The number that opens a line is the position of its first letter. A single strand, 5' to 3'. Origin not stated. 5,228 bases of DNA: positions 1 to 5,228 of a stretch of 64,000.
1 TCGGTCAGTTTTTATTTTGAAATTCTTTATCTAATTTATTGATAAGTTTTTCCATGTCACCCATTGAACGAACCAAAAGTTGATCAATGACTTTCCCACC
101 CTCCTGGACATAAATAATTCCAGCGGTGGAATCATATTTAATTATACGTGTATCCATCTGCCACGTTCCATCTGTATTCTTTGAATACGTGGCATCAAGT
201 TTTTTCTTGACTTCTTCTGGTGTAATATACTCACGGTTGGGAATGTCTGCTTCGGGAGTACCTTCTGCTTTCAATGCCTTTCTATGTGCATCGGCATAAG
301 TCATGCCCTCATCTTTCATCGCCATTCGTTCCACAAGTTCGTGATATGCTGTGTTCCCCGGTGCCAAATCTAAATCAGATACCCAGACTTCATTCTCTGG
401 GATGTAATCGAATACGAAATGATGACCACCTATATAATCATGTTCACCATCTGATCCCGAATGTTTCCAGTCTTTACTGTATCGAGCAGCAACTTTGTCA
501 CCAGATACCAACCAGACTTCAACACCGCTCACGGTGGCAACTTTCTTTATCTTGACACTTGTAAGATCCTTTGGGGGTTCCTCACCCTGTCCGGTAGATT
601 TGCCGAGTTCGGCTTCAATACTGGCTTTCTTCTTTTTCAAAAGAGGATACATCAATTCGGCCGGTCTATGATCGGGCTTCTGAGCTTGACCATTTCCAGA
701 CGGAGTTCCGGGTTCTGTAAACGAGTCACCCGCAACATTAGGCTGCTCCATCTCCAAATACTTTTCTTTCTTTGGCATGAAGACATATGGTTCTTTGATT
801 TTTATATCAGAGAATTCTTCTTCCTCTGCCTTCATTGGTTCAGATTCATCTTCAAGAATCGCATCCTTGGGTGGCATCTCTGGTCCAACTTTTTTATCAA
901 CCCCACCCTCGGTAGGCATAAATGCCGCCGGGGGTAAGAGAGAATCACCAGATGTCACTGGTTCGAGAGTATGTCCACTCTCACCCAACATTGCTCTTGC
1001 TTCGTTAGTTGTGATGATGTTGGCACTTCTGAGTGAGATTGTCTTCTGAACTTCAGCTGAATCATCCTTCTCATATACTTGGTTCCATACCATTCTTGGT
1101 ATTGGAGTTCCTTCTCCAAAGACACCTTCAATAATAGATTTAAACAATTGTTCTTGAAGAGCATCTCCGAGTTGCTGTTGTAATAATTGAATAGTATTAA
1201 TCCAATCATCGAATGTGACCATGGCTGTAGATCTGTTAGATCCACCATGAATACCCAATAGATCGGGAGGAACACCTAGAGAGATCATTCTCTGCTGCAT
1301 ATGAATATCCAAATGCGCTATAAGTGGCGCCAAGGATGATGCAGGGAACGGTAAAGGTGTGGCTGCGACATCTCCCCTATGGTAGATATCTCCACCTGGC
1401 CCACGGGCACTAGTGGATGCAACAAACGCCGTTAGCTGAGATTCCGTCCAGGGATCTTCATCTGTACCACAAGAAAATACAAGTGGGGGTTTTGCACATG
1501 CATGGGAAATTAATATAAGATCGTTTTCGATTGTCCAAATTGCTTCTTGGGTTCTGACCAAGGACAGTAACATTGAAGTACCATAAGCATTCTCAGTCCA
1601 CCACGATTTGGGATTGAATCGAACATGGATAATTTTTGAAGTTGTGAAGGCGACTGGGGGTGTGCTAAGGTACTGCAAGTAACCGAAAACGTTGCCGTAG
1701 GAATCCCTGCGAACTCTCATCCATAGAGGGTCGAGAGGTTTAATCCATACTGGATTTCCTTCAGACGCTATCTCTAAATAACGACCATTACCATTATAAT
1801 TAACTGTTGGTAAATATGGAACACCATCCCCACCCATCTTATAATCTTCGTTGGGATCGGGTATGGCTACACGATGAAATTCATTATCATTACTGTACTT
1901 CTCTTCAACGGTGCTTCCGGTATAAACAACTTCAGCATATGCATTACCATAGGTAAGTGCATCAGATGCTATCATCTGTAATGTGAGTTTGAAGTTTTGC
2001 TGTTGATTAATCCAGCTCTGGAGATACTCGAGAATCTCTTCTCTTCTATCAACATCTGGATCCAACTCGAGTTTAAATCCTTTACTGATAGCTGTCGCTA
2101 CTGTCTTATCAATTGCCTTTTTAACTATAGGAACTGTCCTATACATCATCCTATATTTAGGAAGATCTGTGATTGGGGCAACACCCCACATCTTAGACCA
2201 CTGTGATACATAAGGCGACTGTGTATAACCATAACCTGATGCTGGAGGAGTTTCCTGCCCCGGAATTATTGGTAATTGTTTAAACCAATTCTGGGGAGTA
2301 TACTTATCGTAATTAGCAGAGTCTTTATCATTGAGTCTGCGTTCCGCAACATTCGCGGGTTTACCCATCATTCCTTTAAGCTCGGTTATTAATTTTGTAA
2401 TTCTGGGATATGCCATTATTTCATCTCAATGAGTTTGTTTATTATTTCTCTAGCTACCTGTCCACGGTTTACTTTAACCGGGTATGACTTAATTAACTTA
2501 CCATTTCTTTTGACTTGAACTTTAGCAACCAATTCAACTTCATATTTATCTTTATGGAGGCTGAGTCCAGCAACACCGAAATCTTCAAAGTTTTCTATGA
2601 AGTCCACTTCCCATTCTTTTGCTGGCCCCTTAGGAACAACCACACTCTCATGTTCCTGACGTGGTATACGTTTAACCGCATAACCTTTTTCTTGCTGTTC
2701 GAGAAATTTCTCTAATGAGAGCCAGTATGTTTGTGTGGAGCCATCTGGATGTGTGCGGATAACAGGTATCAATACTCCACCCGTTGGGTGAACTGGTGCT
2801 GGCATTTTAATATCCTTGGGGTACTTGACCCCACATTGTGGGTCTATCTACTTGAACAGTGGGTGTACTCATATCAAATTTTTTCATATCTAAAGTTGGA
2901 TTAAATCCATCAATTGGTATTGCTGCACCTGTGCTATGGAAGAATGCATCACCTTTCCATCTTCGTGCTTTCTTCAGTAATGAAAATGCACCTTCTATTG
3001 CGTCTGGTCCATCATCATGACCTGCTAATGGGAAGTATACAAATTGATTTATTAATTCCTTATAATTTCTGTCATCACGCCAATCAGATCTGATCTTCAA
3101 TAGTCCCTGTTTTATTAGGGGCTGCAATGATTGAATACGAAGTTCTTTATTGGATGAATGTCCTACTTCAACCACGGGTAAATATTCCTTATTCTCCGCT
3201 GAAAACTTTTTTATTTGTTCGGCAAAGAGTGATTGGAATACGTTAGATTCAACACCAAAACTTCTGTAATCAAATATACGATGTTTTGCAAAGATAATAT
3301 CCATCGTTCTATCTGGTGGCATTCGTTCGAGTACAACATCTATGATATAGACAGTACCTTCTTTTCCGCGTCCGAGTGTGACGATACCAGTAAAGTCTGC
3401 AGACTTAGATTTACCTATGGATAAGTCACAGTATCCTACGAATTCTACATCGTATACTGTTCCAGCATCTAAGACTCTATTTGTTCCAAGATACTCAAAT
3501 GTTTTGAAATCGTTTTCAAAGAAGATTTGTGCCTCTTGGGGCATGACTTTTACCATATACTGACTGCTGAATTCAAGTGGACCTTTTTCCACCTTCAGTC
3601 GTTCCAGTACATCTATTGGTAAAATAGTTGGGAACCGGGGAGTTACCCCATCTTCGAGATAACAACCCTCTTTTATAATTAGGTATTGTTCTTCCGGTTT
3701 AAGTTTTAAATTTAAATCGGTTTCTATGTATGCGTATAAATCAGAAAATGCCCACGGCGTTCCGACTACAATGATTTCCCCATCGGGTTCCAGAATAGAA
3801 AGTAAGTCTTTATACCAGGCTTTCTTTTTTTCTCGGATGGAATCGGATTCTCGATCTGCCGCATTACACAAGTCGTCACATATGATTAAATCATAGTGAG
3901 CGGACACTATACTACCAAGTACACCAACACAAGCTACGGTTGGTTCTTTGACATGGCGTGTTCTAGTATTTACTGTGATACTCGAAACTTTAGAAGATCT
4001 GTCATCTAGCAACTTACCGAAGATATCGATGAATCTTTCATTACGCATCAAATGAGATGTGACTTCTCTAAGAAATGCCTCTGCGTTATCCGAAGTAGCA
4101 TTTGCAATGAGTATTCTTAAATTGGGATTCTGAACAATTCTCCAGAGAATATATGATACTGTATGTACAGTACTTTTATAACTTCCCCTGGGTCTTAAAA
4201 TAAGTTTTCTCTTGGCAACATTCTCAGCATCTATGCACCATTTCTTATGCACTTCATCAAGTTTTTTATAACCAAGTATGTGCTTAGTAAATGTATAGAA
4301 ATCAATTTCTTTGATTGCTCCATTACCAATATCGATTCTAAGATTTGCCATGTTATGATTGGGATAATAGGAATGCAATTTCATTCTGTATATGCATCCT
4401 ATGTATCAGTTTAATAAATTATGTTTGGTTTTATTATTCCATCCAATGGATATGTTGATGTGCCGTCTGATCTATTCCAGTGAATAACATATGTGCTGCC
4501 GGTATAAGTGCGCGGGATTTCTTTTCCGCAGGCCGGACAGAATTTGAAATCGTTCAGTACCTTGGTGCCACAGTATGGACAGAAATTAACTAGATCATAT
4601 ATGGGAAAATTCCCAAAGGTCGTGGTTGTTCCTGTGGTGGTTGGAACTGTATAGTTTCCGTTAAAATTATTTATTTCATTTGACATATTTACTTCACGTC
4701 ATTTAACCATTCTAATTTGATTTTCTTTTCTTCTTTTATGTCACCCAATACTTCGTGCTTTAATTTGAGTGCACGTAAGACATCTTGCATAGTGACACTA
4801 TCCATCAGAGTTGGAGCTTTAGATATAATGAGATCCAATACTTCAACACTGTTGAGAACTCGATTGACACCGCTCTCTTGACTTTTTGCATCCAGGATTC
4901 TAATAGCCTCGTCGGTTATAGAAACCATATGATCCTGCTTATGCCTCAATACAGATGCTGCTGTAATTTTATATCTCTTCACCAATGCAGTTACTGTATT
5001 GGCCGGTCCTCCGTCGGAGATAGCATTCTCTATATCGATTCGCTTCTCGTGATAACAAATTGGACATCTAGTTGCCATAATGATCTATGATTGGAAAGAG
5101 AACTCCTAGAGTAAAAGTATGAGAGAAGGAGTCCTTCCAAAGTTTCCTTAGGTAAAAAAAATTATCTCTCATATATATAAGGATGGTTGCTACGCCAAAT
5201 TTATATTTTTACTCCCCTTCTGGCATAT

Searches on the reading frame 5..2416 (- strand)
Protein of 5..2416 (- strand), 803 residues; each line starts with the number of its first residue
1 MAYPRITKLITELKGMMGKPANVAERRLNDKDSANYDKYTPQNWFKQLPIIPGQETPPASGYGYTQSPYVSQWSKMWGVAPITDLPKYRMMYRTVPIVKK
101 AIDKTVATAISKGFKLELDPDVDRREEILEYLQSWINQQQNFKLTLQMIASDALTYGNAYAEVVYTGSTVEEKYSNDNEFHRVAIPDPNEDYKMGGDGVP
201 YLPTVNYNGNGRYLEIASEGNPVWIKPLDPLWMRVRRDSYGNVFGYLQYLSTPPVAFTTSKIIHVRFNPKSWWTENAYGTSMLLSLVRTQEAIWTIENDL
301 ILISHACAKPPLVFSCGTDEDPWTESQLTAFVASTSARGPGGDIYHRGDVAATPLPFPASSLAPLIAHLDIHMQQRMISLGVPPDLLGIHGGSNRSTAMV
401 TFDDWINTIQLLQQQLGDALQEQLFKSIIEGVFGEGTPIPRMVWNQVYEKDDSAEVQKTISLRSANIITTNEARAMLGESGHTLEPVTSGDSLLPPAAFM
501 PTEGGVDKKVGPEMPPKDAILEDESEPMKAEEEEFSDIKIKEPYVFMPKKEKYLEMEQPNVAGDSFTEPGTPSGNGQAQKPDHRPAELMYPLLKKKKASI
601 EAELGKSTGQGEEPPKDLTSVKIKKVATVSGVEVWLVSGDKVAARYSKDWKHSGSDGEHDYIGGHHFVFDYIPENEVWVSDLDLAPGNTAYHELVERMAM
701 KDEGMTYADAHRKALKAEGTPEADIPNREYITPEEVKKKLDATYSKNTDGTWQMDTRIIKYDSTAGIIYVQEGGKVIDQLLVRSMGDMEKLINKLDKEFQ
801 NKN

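Call 8: search_protein_families(library=pfam, proteins=[window:5-2416:-], max_evalue=0.01)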
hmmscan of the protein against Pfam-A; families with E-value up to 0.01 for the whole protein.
window:5-2416:- (803 aa): 2 families
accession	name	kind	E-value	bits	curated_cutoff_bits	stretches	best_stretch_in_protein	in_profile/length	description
PF04860.17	Phage_portal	-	1.4e-13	51.2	39.1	1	124-478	33-321/321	Phage portal protein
PF06074.18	Portal_Mu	-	6.6e-06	26.1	23.9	0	88-168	4-78/336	Portal protein of Mu bacteriophage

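Call 36: search_protein_families(library=phrogs, proteins=[window:5-2416:-], max_evalue=0.001)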
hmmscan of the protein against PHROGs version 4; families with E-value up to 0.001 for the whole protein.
window:5-2416:- (803 aa): 4 families
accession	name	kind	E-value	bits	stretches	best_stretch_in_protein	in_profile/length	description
phrog_9232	-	head and packaging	7.9e-29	101.8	2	225-480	160-426/502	portal protein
phrog_12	-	head and packaging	4.5e-10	40.2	1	213-291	158-231/646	portal protein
phrog_2662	-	head and packaging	5.2e-05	23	0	381-529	310-447/717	portal protein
phrog_146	-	head and packaging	0.00083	19.3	0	87-139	56-100/587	portal protein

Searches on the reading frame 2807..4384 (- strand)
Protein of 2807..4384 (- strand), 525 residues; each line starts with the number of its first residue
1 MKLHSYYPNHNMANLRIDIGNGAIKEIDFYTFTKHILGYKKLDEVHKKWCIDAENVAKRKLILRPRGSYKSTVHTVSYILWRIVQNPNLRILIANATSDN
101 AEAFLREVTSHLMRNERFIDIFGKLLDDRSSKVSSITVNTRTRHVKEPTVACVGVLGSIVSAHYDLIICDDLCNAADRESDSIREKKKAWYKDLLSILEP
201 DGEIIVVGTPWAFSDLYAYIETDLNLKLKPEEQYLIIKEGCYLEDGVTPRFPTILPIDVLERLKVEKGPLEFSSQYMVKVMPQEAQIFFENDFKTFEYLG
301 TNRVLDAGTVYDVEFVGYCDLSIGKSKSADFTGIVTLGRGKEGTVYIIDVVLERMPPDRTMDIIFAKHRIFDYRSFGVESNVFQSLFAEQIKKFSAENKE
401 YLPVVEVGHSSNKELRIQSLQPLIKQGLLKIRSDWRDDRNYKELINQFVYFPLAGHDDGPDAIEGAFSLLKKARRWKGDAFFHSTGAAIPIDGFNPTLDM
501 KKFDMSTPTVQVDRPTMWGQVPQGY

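Call 8: search_protein_families(library=pfam, proteins=[window:2807-4384:-], max_evalue=0.01)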
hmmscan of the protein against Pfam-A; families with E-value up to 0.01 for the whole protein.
window:2807-4384:- (525 aa): 2 families
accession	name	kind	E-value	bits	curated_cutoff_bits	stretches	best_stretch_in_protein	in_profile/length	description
PF22530.2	Terminase-T7_RNaseH-like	-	6.6e-05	23.6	27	1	341-427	19-106/108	Terminase Bacteriophage T7, Ribonuclease H-like domain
PF17289.8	Terminase_6C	-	0.0011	19.5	22.6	1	322-467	6-152/155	Terminase RNaseH-like domain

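Call 36: search_protein_families(library=phrogs, proteins=[window:2807-4384:-], max_evalue=0.001)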
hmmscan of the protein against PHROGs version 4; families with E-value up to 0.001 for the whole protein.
window:2807-4384:- (525 aa): 7 families
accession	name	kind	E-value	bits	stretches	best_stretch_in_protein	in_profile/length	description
phrog_38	-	head and packaging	4.8e-90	304.2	1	26-480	270-713/760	terminase large subunit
phrog_4758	-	head and packaging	6.4e-17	62.7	1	38-223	33-220/243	terminase large subunit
phrog_17672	-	head and packaging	5.7e-14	52.8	1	57-219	65-226/395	terminase large subunit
phrog_5573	-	head and packaging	2.2e-13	51.2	1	243-471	21-235/250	terminase large subunit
phrog_979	-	head and packaging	1.4e-08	34.9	1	325-477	446-606/642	terminase large subunit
phrog_14112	-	unknown function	3.4e-05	24.4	1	63-192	108-240/247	-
phrog_28155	-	head and packaging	0.00032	21.6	1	42-192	45-184/260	terminase large subunit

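Call 83: find_related_loci(query=window:2807-4381:-, collection=viral_contigs, flank=10000)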
Query window:2807-4381:- (524 aa) in viral_contigs; peptide patterns used: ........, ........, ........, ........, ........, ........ (x = any residue, [..] = any of these).
35 stretches matched a pattern, but none encodes a relative of the query by tblastn (E <= 1e-3).

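Call 85: search_dna_similar(query=window:2807-4381:-, collection=phages, mode=protein, max_rows=12)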
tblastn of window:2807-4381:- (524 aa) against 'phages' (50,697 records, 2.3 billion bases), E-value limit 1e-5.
Records with a match: 2659; places in all: 2660; records where one place covers at least 80% of the query: 213.
Best place of each record, by identity: <60% 2659.
By first word of the organism name: Klebsiella 615; Pseudomonas 382; Escherichia 353; Vibrio 171; Ralstonia 134; Salmonella 106; Yersinia 70; Microbacterium 48; Acinetobacter 34; Synechococcus 29; and 106 more.
By host as written in the record: - 384; Klebsiella pneumoniae 318; Escherichia coli 120; Ralstonia solanacearum 83; Pseudomonas aeruginosa 79; Pseudomonas putida KT2440 and Paw85 53; Yersinia pestis 38; Vibrio cholerae 34; and 675 more.
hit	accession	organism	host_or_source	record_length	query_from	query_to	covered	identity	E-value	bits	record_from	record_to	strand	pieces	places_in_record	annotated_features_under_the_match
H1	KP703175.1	ANMV-1 virus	uncultured archaeon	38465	14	464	86%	40.9%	5e-104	348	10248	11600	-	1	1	phage terminase large subunit | hypothetical protein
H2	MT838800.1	Bacteriophage sp.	human fecal samples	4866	58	474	80%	28.0%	9e-34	142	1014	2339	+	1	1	record has no annotation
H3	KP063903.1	Bacillus phage BalMu-1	Bacillus alcalophilus CGMCC 1.3604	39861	45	472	82%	27.2%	8e-22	105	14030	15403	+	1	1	hypothetical protein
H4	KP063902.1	Bacillus phage BalMu-1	Bacillus alcalophilus CGMCC 1.3604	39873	45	472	82%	27.2%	8e-22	105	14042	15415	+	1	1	hypothetical protein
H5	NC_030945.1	Bacillus phage BalMu-1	Bacillus alcalophilus CGMCC 1.3604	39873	45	472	82%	27.2%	8e-22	105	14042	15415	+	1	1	terminase large subunit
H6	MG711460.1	Faecalibacterium phage FP_Mushu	Faecalibacterium prausnitzii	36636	50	474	81%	26.6%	2e-28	126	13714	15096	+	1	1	terminase large subunit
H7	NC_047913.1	Faecalibacterium phage FP_Mushu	Faecalibacterium prausnitzii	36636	50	474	81%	26.6%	2e-28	126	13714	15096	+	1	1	terminase large subunit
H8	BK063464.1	Mushuvirus mushu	Oscillospiraceae sp. ER4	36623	50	474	81%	26.6%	3e-28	125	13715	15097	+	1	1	terminase large subunit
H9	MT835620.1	Bacteriophage sp.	human fecal samples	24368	50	474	81%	26.4%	3e-28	125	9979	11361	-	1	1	record has no annotation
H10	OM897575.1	Leptolyngbya phage Lbo240-yong1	Leptolyngbya boryana FACHB-240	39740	59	462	77%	27.5%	1e-18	96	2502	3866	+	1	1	terminase large subunit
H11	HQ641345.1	Vibrio phage ICP2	Vibrio cholerae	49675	25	471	85%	24.9%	6e-20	100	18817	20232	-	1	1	20: conserved hypothetical protein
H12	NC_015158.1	Vibrio phage ICP2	Vibrio cholerae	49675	25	471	85%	24.9%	6e-20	100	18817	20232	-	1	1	20: hypothetical protein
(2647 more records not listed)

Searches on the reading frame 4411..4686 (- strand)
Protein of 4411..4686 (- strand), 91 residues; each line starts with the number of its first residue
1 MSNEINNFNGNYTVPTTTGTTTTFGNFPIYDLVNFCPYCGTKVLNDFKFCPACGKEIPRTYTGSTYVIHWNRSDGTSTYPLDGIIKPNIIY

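Call 36: search_protein_families(library=phrogs, proteins=[window:4411-4686:-], max_evalue=0.001)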
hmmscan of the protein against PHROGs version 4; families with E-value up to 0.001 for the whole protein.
window:4411-4686:- (91 aa): 1 family
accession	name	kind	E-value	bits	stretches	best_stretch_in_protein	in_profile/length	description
phrog_2546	-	unknown function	0.00048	21.4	1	35-60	2-27/180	-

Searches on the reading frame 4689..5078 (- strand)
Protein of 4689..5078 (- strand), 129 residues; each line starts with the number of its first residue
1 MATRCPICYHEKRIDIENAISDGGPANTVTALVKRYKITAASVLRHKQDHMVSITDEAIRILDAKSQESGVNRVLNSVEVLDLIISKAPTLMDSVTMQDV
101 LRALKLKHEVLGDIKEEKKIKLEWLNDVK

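Call 36: search_protein_families(library=phrogs, proteins=[window:4689-5078:-], max_evalue=0.001)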
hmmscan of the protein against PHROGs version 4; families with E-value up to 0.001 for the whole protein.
window:4689-5078:- (129 aa): 1 family
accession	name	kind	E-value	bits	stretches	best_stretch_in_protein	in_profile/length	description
phrog_1007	-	unknown function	3.9e-05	24.2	1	29-112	73-157/233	-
